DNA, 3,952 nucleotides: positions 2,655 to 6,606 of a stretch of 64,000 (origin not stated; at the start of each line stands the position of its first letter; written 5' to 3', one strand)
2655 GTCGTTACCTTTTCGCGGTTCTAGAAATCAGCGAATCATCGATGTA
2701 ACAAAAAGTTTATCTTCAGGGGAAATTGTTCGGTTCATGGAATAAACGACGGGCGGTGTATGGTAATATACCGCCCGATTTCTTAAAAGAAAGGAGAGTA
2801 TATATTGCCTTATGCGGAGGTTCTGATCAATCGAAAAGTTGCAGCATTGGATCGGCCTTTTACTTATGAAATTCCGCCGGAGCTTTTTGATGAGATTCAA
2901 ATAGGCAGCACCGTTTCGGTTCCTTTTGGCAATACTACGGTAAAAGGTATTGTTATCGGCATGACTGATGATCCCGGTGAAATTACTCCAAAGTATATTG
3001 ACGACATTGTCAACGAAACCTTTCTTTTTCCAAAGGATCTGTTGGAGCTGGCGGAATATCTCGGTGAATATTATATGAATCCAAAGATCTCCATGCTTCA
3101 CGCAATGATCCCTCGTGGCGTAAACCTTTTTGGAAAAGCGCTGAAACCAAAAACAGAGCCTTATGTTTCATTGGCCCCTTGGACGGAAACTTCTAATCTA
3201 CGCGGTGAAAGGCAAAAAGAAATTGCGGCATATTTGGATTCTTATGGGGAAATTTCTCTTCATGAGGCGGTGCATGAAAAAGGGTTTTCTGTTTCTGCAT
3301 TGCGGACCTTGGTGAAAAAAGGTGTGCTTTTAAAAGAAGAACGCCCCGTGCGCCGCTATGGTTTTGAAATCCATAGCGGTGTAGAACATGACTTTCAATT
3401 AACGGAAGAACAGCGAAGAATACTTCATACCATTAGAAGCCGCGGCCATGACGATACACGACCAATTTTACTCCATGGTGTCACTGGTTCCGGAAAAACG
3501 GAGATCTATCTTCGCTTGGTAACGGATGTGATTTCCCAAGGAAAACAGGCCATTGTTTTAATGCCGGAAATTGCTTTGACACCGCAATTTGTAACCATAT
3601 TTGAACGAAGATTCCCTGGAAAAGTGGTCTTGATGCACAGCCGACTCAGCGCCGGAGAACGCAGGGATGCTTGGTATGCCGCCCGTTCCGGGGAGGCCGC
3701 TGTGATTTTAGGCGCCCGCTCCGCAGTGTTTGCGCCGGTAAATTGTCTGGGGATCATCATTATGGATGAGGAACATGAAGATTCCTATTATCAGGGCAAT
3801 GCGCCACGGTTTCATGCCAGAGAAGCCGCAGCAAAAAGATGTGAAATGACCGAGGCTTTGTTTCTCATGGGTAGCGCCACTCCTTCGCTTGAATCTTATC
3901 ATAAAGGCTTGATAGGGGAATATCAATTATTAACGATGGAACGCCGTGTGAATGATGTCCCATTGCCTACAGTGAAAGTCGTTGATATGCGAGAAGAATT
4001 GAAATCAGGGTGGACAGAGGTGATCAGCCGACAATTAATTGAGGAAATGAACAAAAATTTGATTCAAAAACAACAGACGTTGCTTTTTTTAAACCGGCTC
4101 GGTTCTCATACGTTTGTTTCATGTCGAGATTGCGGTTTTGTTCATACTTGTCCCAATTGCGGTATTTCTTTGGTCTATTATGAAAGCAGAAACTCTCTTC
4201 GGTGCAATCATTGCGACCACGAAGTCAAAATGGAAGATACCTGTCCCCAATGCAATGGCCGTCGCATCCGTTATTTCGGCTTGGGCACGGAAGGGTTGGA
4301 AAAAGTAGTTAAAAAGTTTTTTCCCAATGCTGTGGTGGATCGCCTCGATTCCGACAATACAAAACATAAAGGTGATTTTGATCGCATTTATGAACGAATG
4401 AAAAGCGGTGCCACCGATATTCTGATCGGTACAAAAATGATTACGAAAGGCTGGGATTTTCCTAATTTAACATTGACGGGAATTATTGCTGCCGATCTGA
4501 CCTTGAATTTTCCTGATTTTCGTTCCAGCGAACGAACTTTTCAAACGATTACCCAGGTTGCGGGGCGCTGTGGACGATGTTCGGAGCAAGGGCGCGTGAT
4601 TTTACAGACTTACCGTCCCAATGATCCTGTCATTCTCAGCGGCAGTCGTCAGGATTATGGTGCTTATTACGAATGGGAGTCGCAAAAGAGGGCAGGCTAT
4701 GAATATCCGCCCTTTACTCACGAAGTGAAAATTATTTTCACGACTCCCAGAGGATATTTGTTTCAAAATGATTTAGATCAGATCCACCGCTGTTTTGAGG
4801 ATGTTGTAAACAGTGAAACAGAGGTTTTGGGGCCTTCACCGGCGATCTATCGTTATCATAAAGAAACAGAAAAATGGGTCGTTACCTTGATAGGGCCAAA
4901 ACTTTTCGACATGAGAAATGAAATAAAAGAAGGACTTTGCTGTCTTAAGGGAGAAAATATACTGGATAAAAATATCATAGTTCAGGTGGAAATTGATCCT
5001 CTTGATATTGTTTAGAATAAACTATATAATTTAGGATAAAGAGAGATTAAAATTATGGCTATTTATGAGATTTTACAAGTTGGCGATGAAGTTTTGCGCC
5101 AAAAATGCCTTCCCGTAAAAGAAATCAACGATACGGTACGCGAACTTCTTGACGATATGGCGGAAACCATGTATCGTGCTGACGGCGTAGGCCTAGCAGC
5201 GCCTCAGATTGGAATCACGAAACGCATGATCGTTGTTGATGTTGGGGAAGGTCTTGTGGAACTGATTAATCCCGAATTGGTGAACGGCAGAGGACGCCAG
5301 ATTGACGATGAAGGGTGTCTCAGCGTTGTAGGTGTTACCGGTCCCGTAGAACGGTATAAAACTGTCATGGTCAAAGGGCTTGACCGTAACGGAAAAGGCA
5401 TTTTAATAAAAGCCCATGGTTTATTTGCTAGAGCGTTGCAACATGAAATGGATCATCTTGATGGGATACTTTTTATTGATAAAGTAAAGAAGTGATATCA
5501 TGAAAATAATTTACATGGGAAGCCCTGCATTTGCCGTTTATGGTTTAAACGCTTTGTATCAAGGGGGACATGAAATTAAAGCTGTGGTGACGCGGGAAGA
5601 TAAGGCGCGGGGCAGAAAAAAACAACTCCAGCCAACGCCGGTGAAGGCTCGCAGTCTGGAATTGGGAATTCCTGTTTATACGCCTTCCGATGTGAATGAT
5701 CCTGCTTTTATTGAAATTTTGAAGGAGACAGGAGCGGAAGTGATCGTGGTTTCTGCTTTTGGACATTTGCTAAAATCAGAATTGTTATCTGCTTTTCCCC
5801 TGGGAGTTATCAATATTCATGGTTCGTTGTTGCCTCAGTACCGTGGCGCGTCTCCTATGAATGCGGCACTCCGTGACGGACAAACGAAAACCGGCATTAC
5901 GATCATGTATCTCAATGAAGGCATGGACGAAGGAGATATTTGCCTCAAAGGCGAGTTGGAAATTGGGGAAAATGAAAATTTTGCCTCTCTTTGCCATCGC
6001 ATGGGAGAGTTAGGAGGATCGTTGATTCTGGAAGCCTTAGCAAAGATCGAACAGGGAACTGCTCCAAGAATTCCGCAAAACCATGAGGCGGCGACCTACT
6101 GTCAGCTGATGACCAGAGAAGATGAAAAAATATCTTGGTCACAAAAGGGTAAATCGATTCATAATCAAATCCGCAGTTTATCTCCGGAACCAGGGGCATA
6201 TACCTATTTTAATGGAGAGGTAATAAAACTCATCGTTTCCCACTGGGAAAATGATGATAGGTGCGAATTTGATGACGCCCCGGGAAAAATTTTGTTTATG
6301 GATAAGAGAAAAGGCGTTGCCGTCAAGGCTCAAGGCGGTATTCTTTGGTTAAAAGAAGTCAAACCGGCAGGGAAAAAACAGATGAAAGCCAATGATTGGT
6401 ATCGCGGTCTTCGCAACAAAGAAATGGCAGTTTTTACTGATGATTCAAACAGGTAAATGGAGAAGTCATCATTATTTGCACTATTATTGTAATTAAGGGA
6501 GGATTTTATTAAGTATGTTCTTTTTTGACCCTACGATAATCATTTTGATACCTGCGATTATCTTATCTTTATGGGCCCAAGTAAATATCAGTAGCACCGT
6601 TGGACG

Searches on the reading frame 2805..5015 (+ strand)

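Call 47: search_protein_families(library=pfam, proteins=[window:2805-5015:+], max_evalue=0.00001)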
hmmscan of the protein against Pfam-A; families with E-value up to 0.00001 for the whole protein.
window:2805-5015:+ (736 aa): 5 families
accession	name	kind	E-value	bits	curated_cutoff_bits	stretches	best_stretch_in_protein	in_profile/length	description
PF17764.6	PriA_3primeBD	-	5e-22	78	22.7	1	5-103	1-96/96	3'DNA-binding domain (3'BD)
PF00270.35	DEAD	-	9.2e-14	52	26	1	201-364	2-163/167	DEAD/DEAH box helicase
PF04851.21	ResIII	-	3.8e-12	46.9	22.5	1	197-361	2-163/164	Type III restriction enzyme, res subunit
PF00271.37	Helicase_C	-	2.1e-09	38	23.5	0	485-592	15-109/110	Helicase conserved C-terminal domain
PF18319.7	Zn_ribbon_PriA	-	8.1e-09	35.7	26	1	449-473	1-25/27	PriA DNA helicase Cys-rich region (CRR) domain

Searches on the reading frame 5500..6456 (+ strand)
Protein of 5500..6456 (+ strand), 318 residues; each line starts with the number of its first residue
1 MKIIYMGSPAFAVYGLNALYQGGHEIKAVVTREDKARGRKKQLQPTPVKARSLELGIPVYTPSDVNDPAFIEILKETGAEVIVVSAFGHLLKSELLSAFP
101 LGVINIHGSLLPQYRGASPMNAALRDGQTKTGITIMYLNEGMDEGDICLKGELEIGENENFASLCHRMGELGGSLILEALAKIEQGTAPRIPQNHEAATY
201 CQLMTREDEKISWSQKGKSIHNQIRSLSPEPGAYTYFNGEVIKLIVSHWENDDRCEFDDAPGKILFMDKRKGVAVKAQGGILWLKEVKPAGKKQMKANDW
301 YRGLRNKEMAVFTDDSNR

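Call 47: search_protein_families(library=pfam, proteins=[window:5500-6456:+], max_evalue=0.00001)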
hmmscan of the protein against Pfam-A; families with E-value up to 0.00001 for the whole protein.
window:5500-6456:+ (318 aa): 2 families
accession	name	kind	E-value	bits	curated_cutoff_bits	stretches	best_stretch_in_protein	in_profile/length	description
PF00551.24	Formyl_trans_N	-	2.1e-40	138.8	26.1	1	1-180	1-181/181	Formyl transferase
PF02911.23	Formyl_trans_C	-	5.6e-24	84.7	21.1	1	204-304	2-99/100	Formyl transferase, C-terminal domain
